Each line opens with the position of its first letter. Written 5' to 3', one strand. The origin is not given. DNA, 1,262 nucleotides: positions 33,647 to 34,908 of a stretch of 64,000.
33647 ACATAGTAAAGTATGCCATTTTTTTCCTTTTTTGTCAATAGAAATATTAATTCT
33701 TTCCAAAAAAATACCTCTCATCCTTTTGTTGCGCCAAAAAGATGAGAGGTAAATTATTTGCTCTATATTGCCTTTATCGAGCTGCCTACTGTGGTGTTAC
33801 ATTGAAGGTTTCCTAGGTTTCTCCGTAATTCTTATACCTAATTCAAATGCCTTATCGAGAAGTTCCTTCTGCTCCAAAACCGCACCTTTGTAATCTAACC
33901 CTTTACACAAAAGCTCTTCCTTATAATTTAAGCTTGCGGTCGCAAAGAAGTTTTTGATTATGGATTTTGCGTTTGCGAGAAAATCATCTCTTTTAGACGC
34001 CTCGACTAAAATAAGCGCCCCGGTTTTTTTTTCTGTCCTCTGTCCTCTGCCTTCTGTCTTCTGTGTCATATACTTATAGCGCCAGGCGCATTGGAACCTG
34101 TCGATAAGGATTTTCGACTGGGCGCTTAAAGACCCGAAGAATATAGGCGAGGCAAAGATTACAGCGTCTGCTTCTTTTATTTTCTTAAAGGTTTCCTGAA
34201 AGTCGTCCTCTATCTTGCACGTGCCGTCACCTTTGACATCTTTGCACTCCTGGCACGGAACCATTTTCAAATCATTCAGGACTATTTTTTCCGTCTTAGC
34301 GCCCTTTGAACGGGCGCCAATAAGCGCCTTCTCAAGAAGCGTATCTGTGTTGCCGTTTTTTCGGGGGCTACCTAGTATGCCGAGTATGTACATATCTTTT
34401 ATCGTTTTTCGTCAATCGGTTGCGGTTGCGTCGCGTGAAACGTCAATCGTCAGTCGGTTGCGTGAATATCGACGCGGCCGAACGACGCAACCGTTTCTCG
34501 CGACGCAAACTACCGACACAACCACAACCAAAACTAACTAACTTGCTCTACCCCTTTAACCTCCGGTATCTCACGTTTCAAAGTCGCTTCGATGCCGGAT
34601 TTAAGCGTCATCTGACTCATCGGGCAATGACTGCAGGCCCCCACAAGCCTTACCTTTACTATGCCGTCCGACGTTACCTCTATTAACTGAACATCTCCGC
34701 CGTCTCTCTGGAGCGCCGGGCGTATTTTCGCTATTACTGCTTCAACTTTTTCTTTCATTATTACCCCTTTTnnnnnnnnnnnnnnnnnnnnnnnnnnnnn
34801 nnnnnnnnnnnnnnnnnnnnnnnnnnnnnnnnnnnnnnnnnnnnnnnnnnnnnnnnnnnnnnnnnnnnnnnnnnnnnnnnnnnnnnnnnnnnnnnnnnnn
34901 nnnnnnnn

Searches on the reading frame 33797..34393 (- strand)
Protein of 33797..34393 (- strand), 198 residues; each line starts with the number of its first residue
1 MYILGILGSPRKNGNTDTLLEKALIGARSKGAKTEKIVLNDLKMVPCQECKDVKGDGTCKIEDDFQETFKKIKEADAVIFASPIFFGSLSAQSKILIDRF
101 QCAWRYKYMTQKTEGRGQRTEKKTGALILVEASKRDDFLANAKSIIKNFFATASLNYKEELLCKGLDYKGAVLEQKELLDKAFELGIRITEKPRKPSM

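Call 8: search_protein_families(library=pfam, proteins=[window:33797-34393:-])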
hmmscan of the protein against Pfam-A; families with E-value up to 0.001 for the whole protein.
window:33797-34393:- (198 aa): 2 families
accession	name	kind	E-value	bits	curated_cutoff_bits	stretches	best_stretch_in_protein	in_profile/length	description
PF03358.20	FMN_red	-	1.1e-22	80.7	24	1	1-115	1-99/152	NADPH-dependent FMN reductase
PF02525.22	Flavodoxin_2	-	1.8e-09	38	27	1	1-129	1-133/198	Flavodoxin-like fold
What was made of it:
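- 33797..34393 (-): FMN-reductase / flavodoxin-fold gene, 198 aa. Pfam FMN_red and Flavodoxin_2 (call 8).
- Checked: The 'Isf-like' gene matches Pfam FMN_red (call 8).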

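Call 21: find_homologous_proteins(query=window:33797-34393:-)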
Query window:33797-34393:- (198 aa): 1048 proteins with E <= 0.001 among 1284 candidates; the best 120 are listed.
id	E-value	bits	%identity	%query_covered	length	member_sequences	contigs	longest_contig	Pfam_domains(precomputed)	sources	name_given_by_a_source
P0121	4.9e-125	432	100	100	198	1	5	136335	PF02525.23,PF03358.21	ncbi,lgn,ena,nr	ncbi:MAG: flavodoxin family protein [Candidatus Omnitrophica bacterium]|nr:flavodoxin family protein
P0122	2.7e-99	348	85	97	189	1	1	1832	PF02525.23,PF03358.21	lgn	-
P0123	1.2e-80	287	75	94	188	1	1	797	PF02525.23,PF03358.21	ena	-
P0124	1.1e-78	281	71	95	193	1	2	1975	PF02525.23,PF03358.21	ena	-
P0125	2.3e-78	280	68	95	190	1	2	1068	PF02525.23,PF03358.21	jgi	-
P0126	2.3e-77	277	68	97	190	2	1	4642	PF02525.23,PF03358.21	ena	-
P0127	3.7e-76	273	67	94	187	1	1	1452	PF02525.23,PF03358.21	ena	-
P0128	2.2e-75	270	65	94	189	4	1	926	PF02525.23,PF03358.21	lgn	-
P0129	1.6e-74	267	67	94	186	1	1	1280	PF02525.23,PF03358.21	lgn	-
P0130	1.7e-74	267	67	94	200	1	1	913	PF02525.23,PF03358.21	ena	-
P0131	2.2e-74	267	67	95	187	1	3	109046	PF02525.23,PF03358.21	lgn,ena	-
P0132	4.9e-74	266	65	94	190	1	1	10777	PF03358.21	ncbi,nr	ncbi:MAG: hypothetical protein A2Z72_05580 [Omnitrophica bacterium RBG_13_46_9]|nr:MAG: hypothetical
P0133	5.9e-74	266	67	96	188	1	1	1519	PF02525.23,PF03358.21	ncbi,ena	-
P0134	1.4e-73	264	65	96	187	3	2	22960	PF02525.23,PF03358.21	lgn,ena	-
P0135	2.4e-73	264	66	96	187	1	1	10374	PF02525.23,PF03358.21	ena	-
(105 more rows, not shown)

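Call 25: find_encoding_contigs(protein=P0122, flank=10000, max_places=3)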
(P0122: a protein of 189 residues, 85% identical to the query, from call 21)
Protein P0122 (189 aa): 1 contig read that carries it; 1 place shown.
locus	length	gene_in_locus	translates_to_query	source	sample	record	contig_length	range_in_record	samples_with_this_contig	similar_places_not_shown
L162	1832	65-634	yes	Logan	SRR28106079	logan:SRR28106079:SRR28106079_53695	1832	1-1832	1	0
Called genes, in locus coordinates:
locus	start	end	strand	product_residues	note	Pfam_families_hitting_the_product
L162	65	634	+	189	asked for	PF02525:Flavodoxin_2, PF03358:FMN_red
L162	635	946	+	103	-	PF13411:MerR_1, PF00376:MerR (weak)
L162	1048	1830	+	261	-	?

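Call 55: search_solved_structures(query=window:33797-34393:-, show_alignments=2)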
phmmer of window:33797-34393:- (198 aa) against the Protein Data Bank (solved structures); distinct sequences matched with E-value up to 0.001: 2.
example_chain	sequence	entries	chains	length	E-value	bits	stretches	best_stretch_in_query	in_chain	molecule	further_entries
7d38_A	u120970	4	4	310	2.4e-10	43.5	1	1-100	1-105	Cd1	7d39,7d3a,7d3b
1rli_A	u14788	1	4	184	7.1e-09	38.7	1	3-104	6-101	Trp Repressor Binding Protein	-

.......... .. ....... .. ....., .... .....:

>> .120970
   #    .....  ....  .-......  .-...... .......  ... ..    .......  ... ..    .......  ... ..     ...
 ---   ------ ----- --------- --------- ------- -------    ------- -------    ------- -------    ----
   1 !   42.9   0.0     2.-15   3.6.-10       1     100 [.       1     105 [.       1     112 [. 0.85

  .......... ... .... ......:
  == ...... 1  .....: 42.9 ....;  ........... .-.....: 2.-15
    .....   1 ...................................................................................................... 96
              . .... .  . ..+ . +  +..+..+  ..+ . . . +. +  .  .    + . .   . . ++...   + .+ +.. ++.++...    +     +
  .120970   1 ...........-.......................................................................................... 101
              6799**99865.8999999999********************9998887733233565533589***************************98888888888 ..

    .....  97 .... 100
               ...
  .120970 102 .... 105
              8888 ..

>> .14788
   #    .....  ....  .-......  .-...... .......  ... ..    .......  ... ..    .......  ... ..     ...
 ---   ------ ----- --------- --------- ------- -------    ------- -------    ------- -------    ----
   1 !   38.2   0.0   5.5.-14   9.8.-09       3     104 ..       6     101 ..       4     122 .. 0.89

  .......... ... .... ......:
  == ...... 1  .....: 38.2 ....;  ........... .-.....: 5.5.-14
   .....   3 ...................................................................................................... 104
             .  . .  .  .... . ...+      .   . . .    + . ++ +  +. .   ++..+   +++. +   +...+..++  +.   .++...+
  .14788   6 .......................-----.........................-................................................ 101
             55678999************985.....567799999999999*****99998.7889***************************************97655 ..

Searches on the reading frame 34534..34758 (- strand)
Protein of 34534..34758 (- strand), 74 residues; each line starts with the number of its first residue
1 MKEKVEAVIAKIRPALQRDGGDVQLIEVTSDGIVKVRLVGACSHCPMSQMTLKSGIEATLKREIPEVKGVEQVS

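Call 45: find_encoding_contigs(protein=window:34534-34758:-, flank=2500, max_places=10)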
Protein window:34534-34758:- (74 aa): 10 contigs read that carry it; 5 places shown.
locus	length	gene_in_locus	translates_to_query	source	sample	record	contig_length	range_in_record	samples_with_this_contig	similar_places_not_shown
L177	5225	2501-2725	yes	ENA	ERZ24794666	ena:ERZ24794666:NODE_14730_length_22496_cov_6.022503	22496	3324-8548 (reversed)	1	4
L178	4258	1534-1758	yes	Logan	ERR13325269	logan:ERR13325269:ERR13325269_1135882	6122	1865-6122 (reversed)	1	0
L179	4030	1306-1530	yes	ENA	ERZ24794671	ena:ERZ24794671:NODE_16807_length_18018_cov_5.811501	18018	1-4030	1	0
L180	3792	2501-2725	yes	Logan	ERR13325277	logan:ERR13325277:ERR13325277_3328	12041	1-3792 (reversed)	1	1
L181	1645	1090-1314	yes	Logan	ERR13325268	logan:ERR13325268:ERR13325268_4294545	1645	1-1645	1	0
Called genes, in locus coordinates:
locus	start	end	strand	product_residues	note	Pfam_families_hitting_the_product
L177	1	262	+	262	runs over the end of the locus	PF03599:CdhD (weak), PF00809:Pterin_bind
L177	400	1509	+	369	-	PF01656:CbiA, PF13500:AAA_26, PF07085:DRTGG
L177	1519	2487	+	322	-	PF01073:3Beta_HSD, PF01370:Epimerase, PF02719:Polysacc_synt_2 (weak), PF04321:RmlD_sub_bind, PF07993:NAD_binding_4 (faint), PF16363:GDP_Man_Dehyd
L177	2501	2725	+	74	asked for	PF01106:NifU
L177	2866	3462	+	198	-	PF02525:Flavodoxin_2, PF03358:FMN_red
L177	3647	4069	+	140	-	PF02082:Rrf2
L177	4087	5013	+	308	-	PF00291:PALP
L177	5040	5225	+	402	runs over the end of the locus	PF01837:HcyBio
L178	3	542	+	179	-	?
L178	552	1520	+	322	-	PF01073:3Beta_HSD, PF01370:Epimerase, PF02719:Polysacc_synt_2 (weak), PF04321:RmlD_sub_bind, PF07993:NAD_binding_4 (faint), PF16363:GDP_Man_Dehyd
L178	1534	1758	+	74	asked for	PF01106:NifU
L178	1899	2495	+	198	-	PF02525:Flavodoxin_2, PF03358:FMN_red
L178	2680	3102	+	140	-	PF02082:Rrf2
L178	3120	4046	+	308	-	PF00291:PALP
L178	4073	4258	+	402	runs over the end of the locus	PF01837:HcyBio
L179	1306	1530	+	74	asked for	PF01106:NifU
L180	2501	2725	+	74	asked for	PF01106:NifU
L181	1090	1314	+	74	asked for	PF01106:NifU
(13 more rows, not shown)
